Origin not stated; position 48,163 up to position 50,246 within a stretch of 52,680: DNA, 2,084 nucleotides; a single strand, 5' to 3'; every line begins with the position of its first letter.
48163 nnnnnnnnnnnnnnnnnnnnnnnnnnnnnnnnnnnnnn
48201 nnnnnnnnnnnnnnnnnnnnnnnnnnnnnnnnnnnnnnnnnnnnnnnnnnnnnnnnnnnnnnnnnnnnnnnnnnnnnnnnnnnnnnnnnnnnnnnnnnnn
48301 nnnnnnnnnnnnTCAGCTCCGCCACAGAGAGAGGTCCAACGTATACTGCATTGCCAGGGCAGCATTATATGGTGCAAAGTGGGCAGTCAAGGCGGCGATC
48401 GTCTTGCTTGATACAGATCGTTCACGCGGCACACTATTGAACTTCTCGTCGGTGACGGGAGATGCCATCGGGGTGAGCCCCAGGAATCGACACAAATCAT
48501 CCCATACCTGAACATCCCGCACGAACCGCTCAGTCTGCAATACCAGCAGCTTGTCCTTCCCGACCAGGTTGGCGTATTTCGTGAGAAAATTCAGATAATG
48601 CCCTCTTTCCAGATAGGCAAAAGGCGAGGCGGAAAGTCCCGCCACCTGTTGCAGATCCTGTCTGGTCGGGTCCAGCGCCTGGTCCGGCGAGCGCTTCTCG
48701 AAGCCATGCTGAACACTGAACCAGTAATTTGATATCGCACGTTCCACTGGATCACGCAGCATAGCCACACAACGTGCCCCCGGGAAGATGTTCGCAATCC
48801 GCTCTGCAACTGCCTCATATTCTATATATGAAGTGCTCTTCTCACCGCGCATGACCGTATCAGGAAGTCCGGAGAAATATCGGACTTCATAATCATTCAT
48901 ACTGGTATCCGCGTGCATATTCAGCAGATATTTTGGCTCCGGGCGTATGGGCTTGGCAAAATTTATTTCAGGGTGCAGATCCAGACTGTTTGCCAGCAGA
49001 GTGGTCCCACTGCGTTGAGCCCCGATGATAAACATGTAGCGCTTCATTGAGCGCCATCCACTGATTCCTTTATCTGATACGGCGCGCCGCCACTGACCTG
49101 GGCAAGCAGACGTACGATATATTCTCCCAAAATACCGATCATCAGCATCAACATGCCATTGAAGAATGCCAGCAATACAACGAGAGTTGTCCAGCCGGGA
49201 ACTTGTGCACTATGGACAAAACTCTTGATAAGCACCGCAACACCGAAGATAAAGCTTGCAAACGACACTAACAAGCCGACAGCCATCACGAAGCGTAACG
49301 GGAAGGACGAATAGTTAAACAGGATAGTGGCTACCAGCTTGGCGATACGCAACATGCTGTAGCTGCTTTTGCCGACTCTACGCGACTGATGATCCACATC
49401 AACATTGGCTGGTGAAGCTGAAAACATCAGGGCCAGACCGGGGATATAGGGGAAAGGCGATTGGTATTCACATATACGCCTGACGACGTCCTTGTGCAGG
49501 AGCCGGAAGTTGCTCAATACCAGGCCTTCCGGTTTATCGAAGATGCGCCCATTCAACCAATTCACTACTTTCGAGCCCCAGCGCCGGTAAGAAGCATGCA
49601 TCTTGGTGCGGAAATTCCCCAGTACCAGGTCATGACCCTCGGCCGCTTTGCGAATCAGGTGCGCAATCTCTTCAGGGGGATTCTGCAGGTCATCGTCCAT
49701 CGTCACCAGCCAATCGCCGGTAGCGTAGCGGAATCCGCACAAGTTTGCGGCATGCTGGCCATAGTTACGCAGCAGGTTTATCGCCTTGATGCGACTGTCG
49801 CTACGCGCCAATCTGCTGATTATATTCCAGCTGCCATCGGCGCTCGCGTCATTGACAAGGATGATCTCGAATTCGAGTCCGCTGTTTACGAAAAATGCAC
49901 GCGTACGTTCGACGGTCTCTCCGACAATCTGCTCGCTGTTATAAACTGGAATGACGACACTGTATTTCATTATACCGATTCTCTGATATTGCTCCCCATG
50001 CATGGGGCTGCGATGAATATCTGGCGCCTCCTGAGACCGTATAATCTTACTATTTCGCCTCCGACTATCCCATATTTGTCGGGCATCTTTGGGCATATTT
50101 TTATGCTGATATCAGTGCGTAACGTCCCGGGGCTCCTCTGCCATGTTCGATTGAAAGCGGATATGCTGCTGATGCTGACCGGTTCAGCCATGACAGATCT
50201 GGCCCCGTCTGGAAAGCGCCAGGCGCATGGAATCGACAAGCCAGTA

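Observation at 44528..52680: Arn/Gtr-style lipid-carrier sugar-modification module built around a WecE aminotransferase, a sulfotransferase and putative GT-C enzymes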

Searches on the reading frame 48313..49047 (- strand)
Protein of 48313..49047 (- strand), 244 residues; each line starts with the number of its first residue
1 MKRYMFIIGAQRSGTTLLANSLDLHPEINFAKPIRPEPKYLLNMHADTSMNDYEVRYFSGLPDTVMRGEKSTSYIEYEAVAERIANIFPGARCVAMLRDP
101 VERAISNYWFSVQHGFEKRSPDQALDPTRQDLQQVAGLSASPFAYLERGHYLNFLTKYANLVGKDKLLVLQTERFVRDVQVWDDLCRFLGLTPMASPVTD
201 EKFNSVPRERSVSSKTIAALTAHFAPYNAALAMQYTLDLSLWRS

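Call 5: search_protein_families(library=pfam, proteins=[window:48313-49047:-], max_evalue=0.01)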
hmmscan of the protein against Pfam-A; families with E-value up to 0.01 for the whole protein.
window:48313-49047:- (244 aa): 3 families
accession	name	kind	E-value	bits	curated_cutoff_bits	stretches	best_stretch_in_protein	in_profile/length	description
PF13469.12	Sulfotransfer_3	-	1e-15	59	27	2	6-46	3-46/216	Sulfotransferase family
PF00685.33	Sulfotransfer_1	-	2.3e-07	30.9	22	1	5-195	4-189/255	Sulfotransferase domain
PF17784.7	Sulfotransfer_4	-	0.0033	17.7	22.8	0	7-202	4-205/215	Sulfotransferase domain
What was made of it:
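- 48313..49047 (-): PAPS-type sulfotransferase, soluble, overlapping its neighbours on both sides. Pfam Sulfotransfer_3 1e-15 and Sulfotransfer_1 2e-7 (call 5).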

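Call 6: search_protein_families(library=ncbifam, proteins=[window:48313-49047:-], max_evalue=0.01)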
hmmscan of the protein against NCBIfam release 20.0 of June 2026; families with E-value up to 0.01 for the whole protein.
window:48313-49047:- (244 aa): 1 family
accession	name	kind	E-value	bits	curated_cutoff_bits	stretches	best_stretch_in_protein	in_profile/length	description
NF052394.1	NodProtNoeE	equivalog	0.0004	19.2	500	1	5-46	11-48/387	nodulation protein NoeE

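Call 10: find_encoding_contigs(protein=window:48313-49047:-, flank=10000, max_places=6)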
Protein window:48313-49047:- (244 aa): 1 contig read that carries it; 1 place shown.
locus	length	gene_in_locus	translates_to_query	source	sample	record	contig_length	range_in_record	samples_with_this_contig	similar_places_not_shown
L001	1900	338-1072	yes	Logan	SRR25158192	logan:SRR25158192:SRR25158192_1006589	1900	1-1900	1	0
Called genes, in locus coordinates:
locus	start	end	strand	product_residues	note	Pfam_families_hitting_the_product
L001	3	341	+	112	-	?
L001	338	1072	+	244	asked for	PF00685:Sulfotransfer_1 (weak), PF13469:Sulfotransfer_3 (weak)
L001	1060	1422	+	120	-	-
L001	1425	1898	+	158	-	?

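Call 40: search_solved_structures(query=window:48313-49047:-, max_evalue=0.01)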
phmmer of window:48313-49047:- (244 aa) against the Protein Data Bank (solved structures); distinct sequences matched with E-value up to 0.01: 15.
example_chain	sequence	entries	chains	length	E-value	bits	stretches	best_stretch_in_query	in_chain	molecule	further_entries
3rnl_A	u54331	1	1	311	3.1e-18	69.4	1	5-213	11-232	Sulfotransferase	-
3uan_A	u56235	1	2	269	4.1e-08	36.2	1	6-195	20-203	Heparan sulfate glucosamine 3-O-sulfotransferase 1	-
1vkj_A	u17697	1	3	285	4.9e-08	36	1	6-195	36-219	heparan sulfate (glucosamine) 3-O-sulfotransferase 1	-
1nst_A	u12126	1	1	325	1e-07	34.9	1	5-192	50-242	HEPARAN SULFATE N-DEACETYLASE/N-SULFOTRANSFERASE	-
8ccy_A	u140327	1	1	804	5.3e-07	32.6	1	5-192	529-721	Bifunctional heparan sulfate N-deacetylase/N-sulfotransferase 1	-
8chs_A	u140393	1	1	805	5.3e-07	32.6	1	5-192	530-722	Bifunctional heparan sulfate N-deacetylase/N-sulfotransferase 1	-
9f6z_A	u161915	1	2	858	6e-07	32.4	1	5-192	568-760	Bifunctional heparan sulfate N-deacetylase/N-sulfotransferase 1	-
8cd0_A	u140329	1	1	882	6.3e-07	32.4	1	5-192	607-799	Bifunctional heparan sulfate N-deacetylase/N-sulfotransferase 1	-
1zrh_A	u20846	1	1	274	9.9e-07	31.7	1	6-194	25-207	Heparan sulfate glucosamine 3-O-sulfotransferase 1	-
1t8t_A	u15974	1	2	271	5.2e-06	29.4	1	6-191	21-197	heparan sulfate D-glucosaminyl 3-O-sulfotransferase 3A1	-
1t8u_A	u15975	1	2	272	5.2e-06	29.4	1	6-191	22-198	heparan sulfate D-glucosaminyl 3-O-sulfotransferase 3A1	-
6xkg_B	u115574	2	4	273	5.3e-06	29.3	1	6-191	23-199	Heparan sulfate glucosamine 3-O-sulfotransferase 3A1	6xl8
3bd9_A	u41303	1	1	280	0.0003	23.6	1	6-120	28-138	Heparan sulfate glucosamine 3-O-sulfotransferase 5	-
7scd_A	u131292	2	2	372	0.00053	22.8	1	6-120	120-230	Thioredoxin 1,Heparan sulfate glucosamine 3-O-sulfotransferase 5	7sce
9wwe_A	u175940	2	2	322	0.0098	18.6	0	5-66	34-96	Protein-tyrosine sulfotransferase 2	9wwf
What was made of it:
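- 48313..49047 (-): PDB 3rnl 3e-18, then heparan 3-O- and N-sulfotransferases at about 1e-7 to 1e-8 (call 40).
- No data define the substrate (call 40).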

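Call 82: find_related_loci(query=A4, collection=metagenome_contigs, flank=8000)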
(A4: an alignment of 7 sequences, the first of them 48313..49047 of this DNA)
Query A4 (244 aa) in metagenome_contigs; peptide patterns used: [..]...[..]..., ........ (x = any residue, [..] = any of these).
374 stretches matched a pattern; 156 encode a relative of the query (tblastn E <= 1e-3); the best 80 are kept; 80 distinct loci.
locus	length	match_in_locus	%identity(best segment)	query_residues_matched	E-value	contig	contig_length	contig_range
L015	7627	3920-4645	67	2-243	9e-112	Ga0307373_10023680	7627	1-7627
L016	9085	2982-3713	66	1-244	5e-111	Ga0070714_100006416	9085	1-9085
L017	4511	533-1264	53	1-244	3e-84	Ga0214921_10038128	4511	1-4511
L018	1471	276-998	44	3-244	1e-60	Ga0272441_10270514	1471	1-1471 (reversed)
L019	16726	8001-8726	43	4-243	6e-58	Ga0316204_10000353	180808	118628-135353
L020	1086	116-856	39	1-244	7e-59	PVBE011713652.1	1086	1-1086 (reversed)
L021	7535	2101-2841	41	1-244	4e-55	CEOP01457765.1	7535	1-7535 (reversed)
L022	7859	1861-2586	42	4-242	3e-53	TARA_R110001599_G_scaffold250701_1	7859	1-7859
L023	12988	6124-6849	42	4-242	4e-53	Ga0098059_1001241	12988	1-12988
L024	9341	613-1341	37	1-242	6e-52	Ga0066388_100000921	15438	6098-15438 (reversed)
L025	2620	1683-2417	41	3-242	5e-52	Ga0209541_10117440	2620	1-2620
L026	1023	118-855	41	2-242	3e-55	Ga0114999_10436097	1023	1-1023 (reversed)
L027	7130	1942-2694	41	1-244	4e-51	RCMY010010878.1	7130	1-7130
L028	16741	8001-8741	40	4-244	3e-51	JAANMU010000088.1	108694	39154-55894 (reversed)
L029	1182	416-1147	40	3-243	1e-53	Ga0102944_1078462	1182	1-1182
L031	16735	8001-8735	41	1-243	2e-50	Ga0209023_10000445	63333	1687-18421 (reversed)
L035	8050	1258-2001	40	4-244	1e-49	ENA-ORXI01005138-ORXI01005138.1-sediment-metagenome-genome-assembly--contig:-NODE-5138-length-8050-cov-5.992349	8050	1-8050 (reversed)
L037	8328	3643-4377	40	1-242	1e-49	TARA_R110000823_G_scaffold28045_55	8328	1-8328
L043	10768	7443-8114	42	5-224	1e-48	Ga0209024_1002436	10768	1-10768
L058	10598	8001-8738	39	5-244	2e-45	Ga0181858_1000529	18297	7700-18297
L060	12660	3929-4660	40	1-242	2e-45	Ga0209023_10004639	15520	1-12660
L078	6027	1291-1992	42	1-231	6e-43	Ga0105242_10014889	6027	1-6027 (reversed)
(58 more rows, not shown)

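Call 85: search_protein_families(library=pfam, proteins=[L015:1004-2908:+, L019:11005-12378:+, L019:3411-5054:-, L027:4649-6301:+, L028:11594-13033:-, L035:4763-6418:+, L037:959-2563:+, L043:4552-6405:+, L060:7021-8904:-, L078:2899-4974:-], max_evalue=0.01)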
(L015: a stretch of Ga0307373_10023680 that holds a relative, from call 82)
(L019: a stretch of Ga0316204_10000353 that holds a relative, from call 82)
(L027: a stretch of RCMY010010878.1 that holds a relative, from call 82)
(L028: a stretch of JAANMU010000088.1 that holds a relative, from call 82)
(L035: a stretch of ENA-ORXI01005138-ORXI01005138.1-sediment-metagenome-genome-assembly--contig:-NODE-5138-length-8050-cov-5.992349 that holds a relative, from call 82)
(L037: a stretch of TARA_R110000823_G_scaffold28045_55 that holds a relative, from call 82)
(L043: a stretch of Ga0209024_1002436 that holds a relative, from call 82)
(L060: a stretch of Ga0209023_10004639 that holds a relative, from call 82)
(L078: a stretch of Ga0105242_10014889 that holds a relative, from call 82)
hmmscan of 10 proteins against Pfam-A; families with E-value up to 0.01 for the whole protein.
L015:1004-2908:+ (635 aa): 0 families

L019:11005-12378:+ (458 aa): 1 family
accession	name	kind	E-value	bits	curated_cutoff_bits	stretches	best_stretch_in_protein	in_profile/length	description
PF04932.20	Wzy_C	-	1.1e-15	58.1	31.7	1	228-371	2-149/149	O-Antigen ligase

L019:3411-5054:- (548 aa): 3 families
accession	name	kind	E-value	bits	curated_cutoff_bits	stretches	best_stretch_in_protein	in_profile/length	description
PF13231.12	PMT_2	-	1.3e-08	35.7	26.1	1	139-269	24-149/160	Dolichyl-phosphate-mannose-protein mannosyltransferase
PF03901.23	Glyco_transf_22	-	0.0043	16.7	23.8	1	129-273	71-217/414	Alg9-like mannosyltransferase family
PF02366.24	PMT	-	0.0092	16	22.7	1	139-258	85-207/245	Dolichyl-phosphate-mannose-protein mannosyltransferase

L027:4649-6301:+ (551 aa): 1 family
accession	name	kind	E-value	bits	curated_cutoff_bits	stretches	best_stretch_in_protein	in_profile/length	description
PF09852.15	DUF2079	-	7.8e-15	55.3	28.2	1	61-471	11-393/459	Predicted membrane protein (DUF2079)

L028:11594-13033:- (480 aa): 1 family
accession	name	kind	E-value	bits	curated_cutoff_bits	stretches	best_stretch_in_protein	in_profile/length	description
PF04932.20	Wzy_C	-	9.1e-14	51.9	31.7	1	250-388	2-149/149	O-Antigen ligase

L035:4763-6418:+ (552 aa): 1 family
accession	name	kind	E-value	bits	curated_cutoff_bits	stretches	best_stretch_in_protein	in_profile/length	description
PF09852.15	DUF2079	-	1.9e-15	57.4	28.2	1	61-470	11-391/459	Predicted membrane protein (DUF2079)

L037:959-2563:+ (535 aa): 0 families

L043:4552-6405:+ (618 aa): 0 families

L060:7021-8904:- (628 aa): 0 families

L078:2899-4974:- (692 aa): 1 family
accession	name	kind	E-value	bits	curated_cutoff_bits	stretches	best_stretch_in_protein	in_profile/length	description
PF13231.12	PMT_2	-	0.00011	23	26.1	1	154-289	24-160/160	Dolichyl-phosphate-mannose-protein mannosyltransferase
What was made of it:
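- Wzy_C ligase-type genes lie near the module in L019 and L028 (call 85).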

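Call 94: search_protein_families(library=pfam, proteins=[L019:2184-3407:+, L019:4994-5899:-, L019:5769-7025:+, L019:9894-10829:-, L019:12446-13522:+, L019:13523-15388:+, L028:3501-5522:-, L031:10578-12182:-, L021:3990-5495:+, L058:2197-4071:+], max_evalue=0.001)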
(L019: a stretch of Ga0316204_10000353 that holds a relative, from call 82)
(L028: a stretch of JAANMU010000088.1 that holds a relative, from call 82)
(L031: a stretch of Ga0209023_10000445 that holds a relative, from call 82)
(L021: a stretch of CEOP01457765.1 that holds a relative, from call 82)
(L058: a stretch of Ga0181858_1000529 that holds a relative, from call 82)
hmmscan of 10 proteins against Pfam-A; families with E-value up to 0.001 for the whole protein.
L019:2184-3407:+ (407 aa): 4 families
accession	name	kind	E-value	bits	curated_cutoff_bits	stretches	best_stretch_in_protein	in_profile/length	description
PF13692.12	Glyco_trans_1_4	-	7.3e-25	88.3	27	1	238-366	3-139/142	Glycosyl transferases group 1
PF00534.26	Glycos_transf_1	-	2.2e-21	76.6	26.4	1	231-379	10-167/172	Glycosyl transferases group 1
PF13439.12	Glyco_transf_4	-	9.3e-08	32.7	28.5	1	42-225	1-170/170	Glycosyltransferase Family 4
PF20706.3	GT4-conflict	-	1.9e-06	27.6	26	1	188-367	145-347/385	Family 4 Glycosyltransferase in conflict systems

L019:4994-5899:- (301 aa): 4 families
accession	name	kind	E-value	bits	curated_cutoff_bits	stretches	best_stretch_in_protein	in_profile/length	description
PF13489.12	Methyltransf_23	-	8.1e-14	52.1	27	1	85-218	22-161/164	Methyltransferase domain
PF08241.18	Methyltransf_11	-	1.4e-10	42.1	21.2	1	91-180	2-95/95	Methyltransferase domain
PF13649.12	Methyltransf_25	-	1.1e-05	26.5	27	1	91-176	3-97/97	Methyltransferase domain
PF08242.18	Methyltransf_12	-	4.6e-05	24.5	30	1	91-178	2-98/98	Methyltransferase domain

L019:5769-7025:+ (418 aa): 1 family
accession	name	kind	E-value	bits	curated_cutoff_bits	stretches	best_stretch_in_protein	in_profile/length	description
PF03706.18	LPG_synthase_TM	-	2.9e-35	122.7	33.4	1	104-393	3-299/302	Lysylphosphatidylglycerol synthase TM region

L019:9894-10829:- (311 aa): 9 families
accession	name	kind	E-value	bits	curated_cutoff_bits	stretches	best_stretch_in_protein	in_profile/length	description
PF01370.27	Epimerase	-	2.9e-59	200.9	20.9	1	4-235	1-240/240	NAD dependent epimerase/dehydratase family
PF16363.11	GDP_Man_Dehyd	-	6.4e-54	184.1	27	1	5-300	1-330/332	GDP-mannose 4,6 dehydratase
PF02719.21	Polysacc_synt_2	-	2.7e-27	96.2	20.2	1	4-256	1-250/293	Polysaccharide biosynthesis protein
PF01073.25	3Beta_HSD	-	1.9e-25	89.9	22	1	5-215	1-221/280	3-beta hydroxysteroid dehydrogenase/isomerase family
PF04321.23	RmlD_sub_bind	-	4.2e-18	65.9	27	1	3-257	2-235/287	RmlD substrate binding domain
PF13460.12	NAD_binding_10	-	2.2e-12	47.7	27.2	1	8-155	1-132/184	NAD(P)H-binding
PF07993.18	NAD_binding_4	-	4.1e-09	36.4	20.1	1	6-175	1-209/258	Male sterility protein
PF05368.20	NmrA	-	1.2e-07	32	27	1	2-119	3-108/298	NmrA-like family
PF00106.31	adh_short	-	0.00026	21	26.6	1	2-72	1-75/195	short chain dehydrogenase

L019:12446-13522:+ (358 aa): 3 families
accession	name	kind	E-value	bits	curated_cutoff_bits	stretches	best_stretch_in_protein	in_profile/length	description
PF13692.12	Glyco_trans_1_4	-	6.5e-24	85.2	27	1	187-321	2-140/142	Glycosyl transferases group 1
PF00534.26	Glycos_transf_1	-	4e-23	82.3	26.4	1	186-327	15-164/172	Glycosyl transferases group 1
PF20706.3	GT4-conflict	-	3.9e-05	23.2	26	1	246-300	271-324/385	Family 4 Glycosyltransferase in conflict systems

L019:13523-15388:+ (621 aa): 4 families
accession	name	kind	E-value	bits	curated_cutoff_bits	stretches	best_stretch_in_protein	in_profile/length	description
PF00733.27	Asn_synthase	-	5.3e-84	283.3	21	1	242-616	1-354/354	Asparagine synthase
PF13537.11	GATase_7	-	1.8e-45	154.3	25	1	47-166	1-122/123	Glutamine amidotransferase domain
PF13522.11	GATase_6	-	8e-44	149.2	27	1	32-161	1-130/130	Glutamine amidotransferase domain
PF12481.13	DUF3700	-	0.0005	20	27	0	113-163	125-174/228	Aluminium induced protein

L028:3501-5522:- (674 aa): 11 families
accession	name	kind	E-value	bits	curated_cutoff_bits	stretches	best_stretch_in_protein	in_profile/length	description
PF07719.23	TPR_2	-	5e-10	39.2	27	1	628-660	1-33/34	Tetratricopeptide repeat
PF13432.12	TPR_16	-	8.7e-10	39.3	32.7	1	600-660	3-63/65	Tetratricopeptide repeat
PF00515.34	TPR_1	-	3.2e-09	36.7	27.8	0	628-659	1-32/34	Tetratricopeptide repeat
PF13181.12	TPR_8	-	3.8e-08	33.3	25.7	1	628-659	1-32/34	Tetratricopeptide repeat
PF13231.12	PMT_2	-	6.9e-08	33.3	26.1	1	83-217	2-132/160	Dolichyl-phosphate-mannose-protein mannosyltransferase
PF14559.12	TPR_19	-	4e-07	30.7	25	1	605-665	2-62/68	Tetratricopeptide repeat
PF13414.12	TPR_11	-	2e-06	27.8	26.8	1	604-642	4-42/42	TPR repeat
PF13371.12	TPR_9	-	4.1e-06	27.2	35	1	603-669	4-70/73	Tetratricopeptide repeat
PF13176.12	TPR_7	-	8.8e-06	25.9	27.9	0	600-628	5-35/36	Tetratricopeptide repeat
PF13424.12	TPR_12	-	0.00013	22.5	30.1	0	602-658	11-75/77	Tetratricopeptide repeat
PF13431.12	TPR_17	-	0.00072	20.1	24.4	0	616-646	1-31/34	Tetratricopeptide repeat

L031:10578-12182:- (535 aa): 0 families

L021:3990-5495:+ (502 aa): 0 families

L058:2197-4071:+ (625 aa): 0 families
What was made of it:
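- In L019 and L028, GT2-sulfotransferase-WecE is joined to PMT_2-type GT-C genes (with an LPG_synthase_TM flippase-like protein in L019); in L027 and L035, to DUF2079 proteins (calls 85, 94).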

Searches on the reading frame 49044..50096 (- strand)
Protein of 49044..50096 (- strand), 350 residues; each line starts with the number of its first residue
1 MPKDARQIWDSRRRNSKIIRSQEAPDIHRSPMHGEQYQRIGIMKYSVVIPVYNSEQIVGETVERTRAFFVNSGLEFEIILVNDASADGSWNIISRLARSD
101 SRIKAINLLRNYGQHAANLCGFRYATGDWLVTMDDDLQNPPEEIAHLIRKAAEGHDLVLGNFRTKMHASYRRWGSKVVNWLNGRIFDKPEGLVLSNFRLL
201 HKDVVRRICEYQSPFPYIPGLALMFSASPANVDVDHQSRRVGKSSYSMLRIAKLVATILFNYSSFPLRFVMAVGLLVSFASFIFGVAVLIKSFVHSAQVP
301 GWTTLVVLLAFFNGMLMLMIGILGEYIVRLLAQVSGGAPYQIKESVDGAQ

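Call 5: search_protein_families(library=pfam, proteins=[window:49044-50096:-], max_evalue=0.01)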
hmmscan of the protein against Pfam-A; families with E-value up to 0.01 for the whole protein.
window:49044-50096:- (350 aa): 3 families
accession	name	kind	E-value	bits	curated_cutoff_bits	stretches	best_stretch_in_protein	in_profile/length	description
PF00535.33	Glycos_transf_2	-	2.5e-32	112.6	23.3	1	46-178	1-131/168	Glycosyl transferase family 2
PF10111.15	Glyco_tranf_2_2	-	4.7e-08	33.3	27.3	1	46-145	1-100/276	Glycosyltransferase like family 2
PF13641.12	Glyco_tranf_2_3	-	0.00061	20.3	27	1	45-147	3-107/230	Glycosyltransferase like family 2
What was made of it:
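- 49044..49970 (-): Polyprenyl-phosphate glycosyltransferase (GT2, ArnC/GtrB architecture, two C-terminal TM helices). The ORF extends to 50096, but orthologues and the existing gene call start at M43. Pfam Glycos_transf_2 2.5e-32 (call 5).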

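Call 6: search_protein_families(library=ncbifam, proteins=[window:49044-50096:-], max_evalue=0.01)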
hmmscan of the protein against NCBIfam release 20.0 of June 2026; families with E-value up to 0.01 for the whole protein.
window:49044-50096:- (350 aa): 20 families
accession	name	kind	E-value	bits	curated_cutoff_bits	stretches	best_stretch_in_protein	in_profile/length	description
NF007986.1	PRK10714.1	equivalog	4.2e-56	190.3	529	1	42-346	5-312/316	undecaprenyl-phosphate 4-deoxy-4-formamido-L-arabinose transferase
NF047588.1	GlcsyltransPgfSStrep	equivalog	1.4e-44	152.6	500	1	43-344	1-304/308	glycosyltransferase PgfS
TIGR03937.1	PgaC_IcaA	equivalog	4.6e-13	48.9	422.3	1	38-163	40-164/407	poly-beta-1,6-N-acetyl-D-glucosamine synthase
NF047683.1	TeichurnBiosyTuaG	equivalog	8.5e-12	45.2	400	1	45-146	8-106/252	teichuronic acid biosynthesis protein TuaG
TIGR04182.1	glyco_TIGR04182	equivalog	8.6e-12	45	325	1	46-331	3-286/293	S-layer glycoprotein N-glycosyltransferase AglJ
NF041875.1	EPS_EpsD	equivalog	8.9e-12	45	370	1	46-167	2-121/325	exopolysaccharide biosynthesis glycosyltransferase EpsD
NF007482.0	PRK10073.1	equivalog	9.5e-11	41.3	423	1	44-153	7-112/334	glycosyltransferase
NF050050.1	ProtGlycPglI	equivalog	4.2e-10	39.5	500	1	44-162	3-119/306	GalNAc(5)-diNAcBac-PP-undecaprenol beta-1,3-glucosyltransferase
NF038302.1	EPS_HpsE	equivalog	1.1e-07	31.2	300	1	44-148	2-108/307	hormogonium polysaccharide biosynthesis glycosyltransferase HpsE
TIGR04283.1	glyco_like_mftF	equivalog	1.6e-07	31.1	182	1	46-173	2-120/221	TIGR04283 family arsenosugar biosynthesis glycosyltransferase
NF053739.1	GlytfEpsEBac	equivalog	1.1e-06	27.9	450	1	44-136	2-92/265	glycosyltransferase EpsE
TIGR03965.1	mycofact_glyco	equivalog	1.2e-06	27.6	280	1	44-139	75-167/467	mycofactocin biosynthesis glycosyltransferase MftF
NF058614.1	PPMAGASynPpgS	equivalog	2.9e-06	26.9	370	1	47-162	4-113/226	polyprenyl-phospho-N-acetylgalactosaminyl synthase PpgS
NF045692.1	OglycostaseCruG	equivalog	5.5e-06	25.5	600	1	28-158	26-160/386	2'-O-glycosyltransferase CruG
TIGR03111.1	glyc2_xrt_Gpos1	hypoth_equivalog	1.2e-05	24.3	363.95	1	45-150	51-155/439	TIGR03111 family XrtG-associated glycosyltransferase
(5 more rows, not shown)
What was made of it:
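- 49044..49970 (-): NCBIfam ArnC 4e-56 over the full length, but 190 bits against a 529 cutoff (call 6).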

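Call 41: search_solved_structures(query=window:49044-49970:-, max_evalue=0.00001)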
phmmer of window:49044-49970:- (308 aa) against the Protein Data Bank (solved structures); distinct sequences matched with E-value up to 0.00001: 8.
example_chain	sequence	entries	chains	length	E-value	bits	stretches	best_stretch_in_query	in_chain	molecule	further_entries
9hwj_A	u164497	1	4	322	2.3e-49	171.4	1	2-301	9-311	Undecaprenyl-phosphate 4-deoxy-4-formamido-L-arabinose transferase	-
9bhc_C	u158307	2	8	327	1.4e-47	165.5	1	2-300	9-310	Undecaprenyl-phosphate 4-deoxy-4-formamido-L-arabinose transferase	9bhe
8vxh_A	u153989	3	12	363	2e-47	165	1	2-300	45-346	Undecaprenyl-phosphate 4-deoxy-4-formamido-L-arabinose transferase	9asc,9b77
5ekp_C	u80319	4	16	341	2.6e-36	128.5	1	3-299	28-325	Uncharacterized glycosyltransferase sll0501 | Glycosyltransferase sll0501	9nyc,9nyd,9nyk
9nye_A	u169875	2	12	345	2.8e-36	128.5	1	3-299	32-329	Glycosyltransferase sll0501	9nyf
5eke_A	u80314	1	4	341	3.5e-36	128.1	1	3-299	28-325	Uncharacterized glycosyltransferase sll0501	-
5mlz_A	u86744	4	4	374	4e-16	62.3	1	1-123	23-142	Dolichol monophosphate mannose synthase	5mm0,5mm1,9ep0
5hea_A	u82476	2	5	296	1e-09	41.2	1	4-121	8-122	Putative glycosyltransferase (GalT1)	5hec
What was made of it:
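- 49044..49970 (-): PDB ArnC 2.3e-49, then GtrB 2.6e-36 (call 41).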
